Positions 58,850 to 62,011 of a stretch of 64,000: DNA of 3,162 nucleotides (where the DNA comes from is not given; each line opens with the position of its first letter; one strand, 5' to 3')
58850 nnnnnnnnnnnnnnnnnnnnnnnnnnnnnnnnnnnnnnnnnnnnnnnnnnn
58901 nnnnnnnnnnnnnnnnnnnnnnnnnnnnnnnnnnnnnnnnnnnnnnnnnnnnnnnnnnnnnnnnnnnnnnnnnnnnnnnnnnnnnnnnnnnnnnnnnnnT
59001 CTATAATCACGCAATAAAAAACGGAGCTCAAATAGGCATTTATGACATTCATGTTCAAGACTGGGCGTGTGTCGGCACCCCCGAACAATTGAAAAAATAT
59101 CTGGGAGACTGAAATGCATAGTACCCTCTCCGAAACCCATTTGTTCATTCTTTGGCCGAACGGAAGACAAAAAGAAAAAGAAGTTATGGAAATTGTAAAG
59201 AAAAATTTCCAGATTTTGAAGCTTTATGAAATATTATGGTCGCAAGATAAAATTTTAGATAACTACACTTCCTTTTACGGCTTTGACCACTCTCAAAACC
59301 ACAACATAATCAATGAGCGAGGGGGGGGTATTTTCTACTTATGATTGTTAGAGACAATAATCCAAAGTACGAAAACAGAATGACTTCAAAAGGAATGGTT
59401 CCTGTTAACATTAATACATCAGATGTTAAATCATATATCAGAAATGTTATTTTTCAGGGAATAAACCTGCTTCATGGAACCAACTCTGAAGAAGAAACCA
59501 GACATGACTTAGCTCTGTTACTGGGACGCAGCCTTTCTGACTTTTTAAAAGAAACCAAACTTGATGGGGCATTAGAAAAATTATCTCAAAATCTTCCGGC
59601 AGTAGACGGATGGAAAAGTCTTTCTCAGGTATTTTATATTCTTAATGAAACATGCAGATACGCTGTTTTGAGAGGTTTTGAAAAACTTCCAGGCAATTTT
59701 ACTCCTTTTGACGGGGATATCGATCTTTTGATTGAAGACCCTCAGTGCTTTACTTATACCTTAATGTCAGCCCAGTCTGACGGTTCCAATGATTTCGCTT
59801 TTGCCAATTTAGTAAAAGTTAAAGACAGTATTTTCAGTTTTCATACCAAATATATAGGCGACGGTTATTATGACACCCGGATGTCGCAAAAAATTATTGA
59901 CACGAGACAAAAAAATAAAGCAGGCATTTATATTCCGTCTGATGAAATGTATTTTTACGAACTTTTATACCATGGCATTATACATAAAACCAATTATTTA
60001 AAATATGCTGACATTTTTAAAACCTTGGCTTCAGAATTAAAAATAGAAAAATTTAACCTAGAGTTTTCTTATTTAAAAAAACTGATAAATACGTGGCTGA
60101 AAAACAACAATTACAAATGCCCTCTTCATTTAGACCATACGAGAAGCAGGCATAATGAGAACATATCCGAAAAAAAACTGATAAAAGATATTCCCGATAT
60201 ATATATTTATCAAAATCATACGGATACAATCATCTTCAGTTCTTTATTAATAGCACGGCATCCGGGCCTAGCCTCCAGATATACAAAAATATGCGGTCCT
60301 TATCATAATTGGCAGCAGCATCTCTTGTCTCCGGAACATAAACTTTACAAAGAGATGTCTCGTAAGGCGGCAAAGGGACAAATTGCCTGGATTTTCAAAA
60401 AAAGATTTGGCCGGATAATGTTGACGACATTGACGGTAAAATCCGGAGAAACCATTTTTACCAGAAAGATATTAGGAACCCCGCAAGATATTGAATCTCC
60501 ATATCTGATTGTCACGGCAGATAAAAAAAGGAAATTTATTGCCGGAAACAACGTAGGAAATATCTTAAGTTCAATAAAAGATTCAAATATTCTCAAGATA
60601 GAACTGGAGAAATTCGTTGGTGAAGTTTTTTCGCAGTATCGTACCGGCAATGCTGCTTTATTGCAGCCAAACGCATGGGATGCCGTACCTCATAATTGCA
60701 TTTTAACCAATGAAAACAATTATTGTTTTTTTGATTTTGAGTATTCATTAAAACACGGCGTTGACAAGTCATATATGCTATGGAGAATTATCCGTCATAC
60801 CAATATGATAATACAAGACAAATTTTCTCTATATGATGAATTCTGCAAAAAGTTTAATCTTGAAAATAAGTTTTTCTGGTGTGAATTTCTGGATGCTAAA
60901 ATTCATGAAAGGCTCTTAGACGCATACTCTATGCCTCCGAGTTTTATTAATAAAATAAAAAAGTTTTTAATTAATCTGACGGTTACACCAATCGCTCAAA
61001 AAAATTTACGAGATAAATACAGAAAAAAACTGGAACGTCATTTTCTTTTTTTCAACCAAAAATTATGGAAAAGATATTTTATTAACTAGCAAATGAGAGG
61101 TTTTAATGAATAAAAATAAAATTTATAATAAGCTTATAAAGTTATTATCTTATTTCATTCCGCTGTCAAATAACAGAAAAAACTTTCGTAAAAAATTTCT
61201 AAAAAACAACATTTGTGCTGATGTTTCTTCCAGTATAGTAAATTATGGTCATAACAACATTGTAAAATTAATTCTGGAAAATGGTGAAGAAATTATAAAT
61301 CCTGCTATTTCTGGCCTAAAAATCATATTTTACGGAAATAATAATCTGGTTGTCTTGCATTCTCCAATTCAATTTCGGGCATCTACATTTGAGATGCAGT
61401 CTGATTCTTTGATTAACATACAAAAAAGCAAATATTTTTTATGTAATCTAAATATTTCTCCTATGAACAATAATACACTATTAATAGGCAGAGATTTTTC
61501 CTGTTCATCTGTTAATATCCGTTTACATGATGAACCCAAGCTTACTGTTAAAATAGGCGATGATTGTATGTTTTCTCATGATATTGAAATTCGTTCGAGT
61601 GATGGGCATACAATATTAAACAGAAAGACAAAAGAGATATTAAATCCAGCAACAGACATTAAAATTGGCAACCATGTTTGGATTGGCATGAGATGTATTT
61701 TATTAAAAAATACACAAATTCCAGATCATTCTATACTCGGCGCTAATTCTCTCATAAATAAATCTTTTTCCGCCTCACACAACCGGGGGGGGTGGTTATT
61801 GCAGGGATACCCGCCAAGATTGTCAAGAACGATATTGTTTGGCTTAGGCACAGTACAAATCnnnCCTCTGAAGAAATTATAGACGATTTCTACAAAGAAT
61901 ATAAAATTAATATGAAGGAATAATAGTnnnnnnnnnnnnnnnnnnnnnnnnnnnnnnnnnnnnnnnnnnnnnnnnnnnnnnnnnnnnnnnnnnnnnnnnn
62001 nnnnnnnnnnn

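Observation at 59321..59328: G8 tract splits a 658-aa island gene; one extra G restores the frame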

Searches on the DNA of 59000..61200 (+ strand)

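Call 9: search_dna_similar(query=window:59000-61200:+, collection=plasmids, mode=distant, max_rows=10)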
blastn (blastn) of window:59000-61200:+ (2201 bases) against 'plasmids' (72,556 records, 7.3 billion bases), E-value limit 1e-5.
No match.

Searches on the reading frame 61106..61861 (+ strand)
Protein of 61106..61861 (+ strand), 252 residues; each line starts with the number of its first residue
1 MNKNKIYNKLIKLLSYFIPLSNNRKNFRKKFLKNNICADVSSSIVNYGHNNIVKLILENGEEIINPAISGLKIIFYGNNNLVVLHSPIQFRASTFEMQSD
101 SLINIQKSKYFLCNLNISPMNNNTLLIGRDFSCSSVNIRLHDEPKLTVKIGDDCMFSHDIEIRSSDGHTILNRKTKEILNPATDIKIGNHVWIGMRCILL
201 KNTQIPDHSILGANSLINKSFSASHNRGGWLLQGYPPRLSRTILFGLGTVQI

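Call 25: list_cluster_members(proteins=[window:61106-61861:+, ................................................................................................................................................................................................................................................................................, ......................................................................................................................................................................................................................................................, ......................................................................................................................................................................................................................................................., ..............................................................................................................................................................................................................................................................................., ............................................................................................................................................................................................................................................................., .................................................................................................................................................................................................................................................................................])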
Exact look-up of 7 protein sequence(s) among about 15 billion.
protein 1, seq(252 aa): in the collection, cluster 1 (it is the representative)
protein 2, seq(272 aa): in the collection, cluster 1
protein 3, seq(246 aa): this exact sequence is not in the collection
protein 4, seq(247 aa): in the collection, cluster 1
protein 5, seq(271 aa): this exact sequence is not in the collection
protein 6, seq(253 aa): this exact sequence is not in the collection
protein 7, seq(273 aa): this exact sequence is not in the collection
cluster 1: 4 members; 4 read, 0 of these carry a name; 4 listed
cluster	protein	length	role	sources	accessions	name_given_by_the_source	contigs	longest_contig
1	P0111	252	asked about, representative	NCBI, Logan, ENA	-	-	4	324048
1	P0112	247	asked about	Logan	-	-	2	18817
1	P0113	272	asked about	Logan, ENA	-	-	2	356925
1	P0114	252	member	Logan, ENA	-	-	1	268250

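Call 26: find_encoding_contigs(protein=P0113, flank=10000, max_places=10)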
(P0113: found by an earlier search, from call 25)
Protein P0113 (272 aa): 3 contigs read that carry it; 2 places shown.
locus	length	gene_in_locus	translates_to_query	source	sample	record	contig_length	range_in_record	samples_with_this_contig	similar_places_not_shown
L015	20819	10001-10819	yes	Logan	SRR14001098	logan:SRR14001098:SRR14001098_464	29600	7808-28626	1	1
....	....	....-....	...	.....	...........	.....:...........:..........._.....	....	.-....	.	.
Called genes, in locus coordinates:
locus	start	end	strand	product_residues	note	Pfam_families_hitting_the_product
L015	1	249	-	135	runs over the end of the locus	PF00376:MerR, PF13411:MerR_1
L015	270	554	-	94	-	PF18291:HU-HIG, PF00216:Bac_DNA_binding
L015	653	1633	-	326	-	PF08392:FAE1_CUT1_RppA, PF00108:Thiolase_N, PF08545:ACP_syn_III, PF08541:ACP_syn_III_C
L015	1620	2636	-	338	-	PF02504:FA_synthesis, PF01515:PTA_PTB (weak)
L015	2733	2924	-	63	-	PF01783:Ribosomal_L32p, PF13248:Zn_ribbon_3 (weak)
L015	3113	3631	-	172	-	PF02620:YceD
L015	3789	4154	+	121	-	PF04355:BamE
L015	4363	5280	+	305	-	-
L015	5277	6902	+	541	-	PF01636:APH (weak)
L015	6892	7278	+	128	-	-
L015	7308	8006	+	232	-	PF00483:NTP_transferase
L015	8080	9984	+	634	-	-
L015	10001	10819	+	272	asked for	PF00132:Hexapep (weak)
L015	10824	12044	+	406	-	-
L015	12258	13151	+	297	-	PF07507:WavE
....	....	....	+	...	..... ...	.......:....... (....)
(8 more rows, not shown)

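Call 27: find_encoding_contigs(protein=P0112, flank=10000, max_places=10)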
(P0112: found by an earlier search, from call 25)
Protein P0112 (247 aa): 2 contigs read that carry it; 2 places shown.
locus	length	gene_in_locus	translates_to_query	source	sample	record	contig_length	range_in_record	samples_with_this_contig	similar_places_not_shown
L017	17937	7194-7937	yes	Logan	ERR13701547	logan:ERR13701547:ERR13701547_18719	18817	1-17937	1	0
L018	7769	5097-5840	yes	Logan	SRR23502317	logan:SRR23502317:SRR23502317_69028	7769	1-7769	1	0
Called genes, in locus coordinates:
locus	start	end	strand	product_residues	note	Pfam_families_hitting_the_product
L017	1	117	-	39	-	?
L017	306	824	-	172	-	PF02620:YceD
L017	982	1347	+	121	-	PF04355:BamE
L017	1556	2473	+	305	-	-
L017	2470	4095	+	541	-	PF01636:APH (weak)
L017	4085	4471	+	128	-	-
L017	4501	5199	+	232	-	PF00483:NTP_transferase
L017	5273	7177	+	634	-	-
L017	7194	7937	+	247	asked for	PF00132:Hexapep (weak)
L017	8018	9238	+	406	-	-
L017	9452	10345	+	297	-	PF07507:WavE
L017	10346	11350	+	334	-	PF07507:WavE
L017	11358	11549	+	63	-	-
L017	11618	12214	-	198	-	-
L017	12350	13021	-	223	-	-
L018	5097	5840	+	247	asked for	PF00132:Hexapep (weak)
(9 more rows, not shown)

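Call 28: find_encoding_contigs(protein=P0111, flank=10000, max_places=10)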
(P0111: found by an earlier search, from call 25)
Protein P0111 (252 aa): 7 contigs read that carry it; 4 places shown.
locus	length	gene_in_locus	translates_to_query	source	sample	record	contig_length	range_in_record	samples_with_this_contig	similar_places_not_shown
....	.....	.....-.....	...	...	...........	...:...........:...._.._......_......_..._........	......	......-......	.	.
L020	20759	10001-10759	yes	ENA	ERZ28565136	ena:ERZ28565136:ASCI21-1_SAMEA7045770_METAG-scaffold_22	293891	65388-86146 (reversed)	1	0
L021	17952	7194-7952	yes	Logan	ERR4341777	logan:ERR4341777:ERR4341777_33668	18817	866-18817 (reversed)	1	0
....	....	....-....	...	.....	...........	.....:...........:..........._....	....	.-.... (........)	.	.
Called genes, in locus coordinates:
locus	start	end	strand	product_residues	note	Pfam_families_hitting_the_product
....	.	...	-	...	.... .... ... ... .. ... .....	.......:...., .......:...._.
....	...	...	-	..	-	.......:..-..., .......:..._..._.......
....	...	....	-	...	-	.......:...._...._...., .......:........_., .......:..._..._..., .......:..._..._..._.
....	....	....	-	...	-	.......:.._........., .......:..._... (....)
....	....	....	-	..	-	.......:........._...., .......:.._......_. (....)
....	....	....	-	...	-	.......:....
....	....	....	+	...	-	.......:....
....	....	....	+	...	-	-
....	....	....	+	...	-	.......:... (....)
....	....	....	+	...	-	-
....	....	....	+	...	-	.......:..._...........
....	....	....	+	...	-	-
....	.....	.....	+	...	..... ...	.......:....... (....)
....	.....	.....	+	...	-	-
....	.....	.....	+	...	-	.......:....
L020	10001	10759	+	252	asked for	PF00132:Hexapep (weak)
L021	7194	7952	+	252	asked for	PF00132:Hexapep (weak)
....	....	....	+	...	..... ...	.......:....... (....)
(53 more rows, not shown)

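Call 42: search_protein_families(library=ncbifam, max_evalue=0.01, proteins=[P0113])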
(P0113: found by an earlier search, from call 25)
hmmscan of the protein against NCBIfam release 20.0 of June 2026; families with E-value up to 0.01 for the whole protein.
P0113 (272 aa): 24 families
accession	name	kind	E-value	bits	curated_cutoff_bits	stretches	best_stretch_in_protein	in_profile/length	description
NF007240.0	PRK09677.1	equivalog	6.3e-11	42.1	243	1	136-242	74-183/192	putative lipopolysaccharide biosynthesis O-acetyl transferase WbbJ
NF007076.0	PRK09527.1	equivalog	7.2e-11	41.9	347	1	124-242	75-184/203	galactoside O-acetyltransferase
NF007499.0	PRK10092.1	equivalog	1.9e-08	34.3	314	1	147-242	93-182/183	maltose O-acetyltransferase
NF000311.1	Vat_ABCDEFH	equivalog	1.3e-06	28.1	300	1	179-242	105-163/201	Vat family streptogramin A O-acetyltransferase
NF007797.0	PRK10502.1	subfamily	9.9e-06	25.3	192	1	147-242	92-178/183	WcaF family extracellular polysaccharide biosynthesis acetyltransferase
TIGR03570.1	NeuD_NnaD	subfamily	1.7e-05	24.5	160.8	1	184-238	153-202/202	NeuD/PglB/VioB family sugar acetyltransferase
NF058585.1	HptprglPActTf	PfamEq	2e-05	24.2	300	1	181-241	103-158/172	heptaprenylglyceryl phosphate O-acetyltransferase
NF041874.1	EPS_EpsC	equivalog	5.3e-05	23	150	1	148-242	88-166/168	serine O-acetyltransferase EpsC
NF000504.1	stregram_VatH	exception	5.6e-05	23.1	475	1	175-242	108-170/216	streptogramin A O-acetyltransferase Vat(H)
NF033468.1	stregram_VatI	exception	7.5e-05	22.6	415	1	181-242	109-165/208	streptogramin A O-acetyltransferase Vat(I)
NF000490.1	chloram_CatB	equivalog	8.1e-05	22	350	1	176-242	102-163/210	type B chloramphenicol O-acetyltransferase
NF000020.1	stregram_VatE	exception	0.00012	21.7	450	1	182-235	113-166/214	streptogramin A O-acetyltransferase Vat(E)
TIGR03308.1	phn_thr-fam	hypoth_equivalog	0.00021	21.2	201.65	1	182-242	106-161/204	phosphonate metabolim protein, transferase hexapeptide repeat family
NF000111.1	stregram_VatD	exception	0.00022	21.1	400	1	182-238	111-167/209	streptogramin A O-acetyltransferase Vat(D)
NF000101.1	stregram_VatA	exception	0.00047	19.9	450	1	182-231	116-165/219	streptogramin A O-acetyltransferase Vat(A)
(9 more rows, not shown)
